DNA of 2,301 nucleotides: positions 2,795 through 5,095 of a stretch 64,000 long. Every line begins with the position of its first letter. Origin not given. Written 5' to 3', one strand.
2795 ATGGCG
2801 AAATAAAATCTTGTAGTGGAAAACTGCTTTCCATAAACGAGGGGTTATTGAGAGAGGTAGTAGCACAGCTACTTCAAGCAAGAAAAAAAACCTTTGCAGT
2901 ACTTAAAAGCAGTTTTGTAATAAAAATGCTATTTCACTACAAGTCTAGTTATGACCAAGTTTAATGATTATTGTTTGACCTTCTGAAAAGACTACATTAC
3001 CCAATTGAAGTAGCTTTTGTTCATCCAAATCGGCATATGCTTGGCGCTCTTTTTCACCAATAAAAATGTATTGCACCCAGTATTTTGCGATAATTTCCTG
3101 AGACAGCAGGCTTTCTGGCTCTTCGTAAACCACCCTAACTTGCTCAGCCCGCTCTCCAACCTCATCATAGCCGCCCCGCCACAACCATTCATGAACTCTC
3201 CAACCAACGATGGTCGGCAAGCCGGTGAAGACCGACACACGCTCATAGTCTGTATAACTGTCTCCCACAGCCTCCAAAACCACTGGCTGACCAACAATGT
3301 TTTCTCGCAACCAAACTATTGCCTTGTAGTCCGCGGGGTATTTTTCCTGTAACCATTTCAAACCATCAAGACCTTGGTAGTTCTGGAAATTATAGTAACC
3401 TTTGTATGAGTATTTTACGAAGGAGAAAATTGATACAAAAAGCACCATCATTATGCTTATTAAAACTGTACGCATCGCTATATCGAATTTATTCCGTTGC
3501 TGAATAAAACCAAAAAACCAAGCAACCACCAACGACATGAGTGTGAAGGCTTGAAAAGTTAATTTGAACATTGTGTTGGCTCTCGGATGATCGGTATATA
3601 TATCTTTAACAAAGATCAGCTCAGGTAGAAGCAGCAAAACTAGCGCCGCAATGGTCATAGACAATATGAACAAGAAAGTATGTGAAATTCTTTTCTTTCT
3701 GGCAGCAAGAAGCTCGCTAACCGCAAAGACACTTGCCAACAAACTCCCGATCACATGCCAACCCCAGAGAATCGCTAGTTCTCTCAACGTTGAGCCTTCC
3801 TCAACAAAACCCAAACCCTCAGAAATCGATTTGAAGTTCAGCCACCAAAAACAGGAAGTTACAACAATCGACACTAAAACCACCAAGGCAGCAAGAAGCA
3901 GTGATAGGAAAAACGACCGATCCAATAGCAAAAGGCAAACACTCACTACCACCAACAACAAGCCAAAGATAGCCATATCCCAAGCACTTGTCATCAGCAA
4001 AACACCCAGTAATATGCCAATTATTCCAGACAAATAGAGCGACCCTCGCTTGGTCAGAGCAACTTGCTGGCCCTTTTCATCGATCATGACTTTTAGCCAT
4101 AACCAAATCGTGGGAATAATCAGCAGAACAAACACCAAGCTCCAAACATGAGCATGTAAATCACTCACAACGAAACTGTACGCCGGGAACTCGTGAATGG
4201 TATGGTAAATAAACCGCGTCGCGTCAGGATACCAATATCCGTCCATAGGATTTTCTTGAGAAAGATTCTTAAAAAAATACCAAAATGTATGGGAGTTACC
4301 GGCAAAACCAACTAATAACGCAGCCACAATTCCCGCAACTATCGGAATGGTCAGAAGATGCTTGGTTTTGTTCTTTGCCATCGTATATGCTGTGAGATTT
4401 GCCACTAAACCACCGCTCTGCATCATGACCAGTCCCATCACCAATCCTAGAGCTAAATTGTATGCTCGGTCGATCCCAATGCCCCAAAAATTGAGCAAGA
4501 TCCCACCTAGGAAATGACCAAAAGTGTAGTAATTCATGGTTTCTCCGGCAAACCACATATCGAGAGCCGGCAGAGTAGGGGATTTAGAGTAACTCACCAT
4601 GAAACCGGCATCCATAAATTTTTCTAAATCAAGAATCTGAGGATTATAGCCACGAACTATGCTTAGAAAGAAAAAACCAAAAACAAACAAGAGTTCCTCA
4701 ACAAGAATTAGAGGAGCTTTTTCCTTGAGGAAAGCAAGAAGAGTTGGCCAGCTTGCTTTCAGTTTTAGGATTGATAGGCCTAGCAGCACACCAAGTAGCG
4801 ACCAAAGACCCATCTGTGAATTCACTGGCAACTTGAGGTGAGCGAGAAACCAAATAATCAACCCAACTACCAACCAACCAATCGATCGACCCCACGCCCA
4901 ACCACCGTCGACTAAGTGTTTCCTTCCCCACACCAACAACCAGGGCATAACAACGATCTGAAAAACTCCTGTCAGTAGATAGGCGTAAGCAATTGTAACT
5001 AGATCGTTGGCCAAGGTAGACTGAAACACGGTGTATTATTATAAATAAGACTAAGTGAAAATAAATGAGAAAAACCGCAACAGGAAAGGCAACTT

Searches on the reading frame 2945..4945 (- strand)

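Call 69: search_protein_families(library=pfam, proteins=[window:2945-4945:-], max_evalue=0.00001)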
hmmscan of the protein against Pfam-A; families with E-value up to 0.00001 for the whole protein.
window:2945-4945:- (666 aa): 1 family
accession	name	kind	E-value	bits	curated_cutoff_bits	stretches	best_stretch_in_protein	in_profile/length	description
PF10060.15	DUF2298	-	1.6e-78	265.2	27.8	2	26-409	1-387/488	Uncharacterized membrane protein (DUF2298)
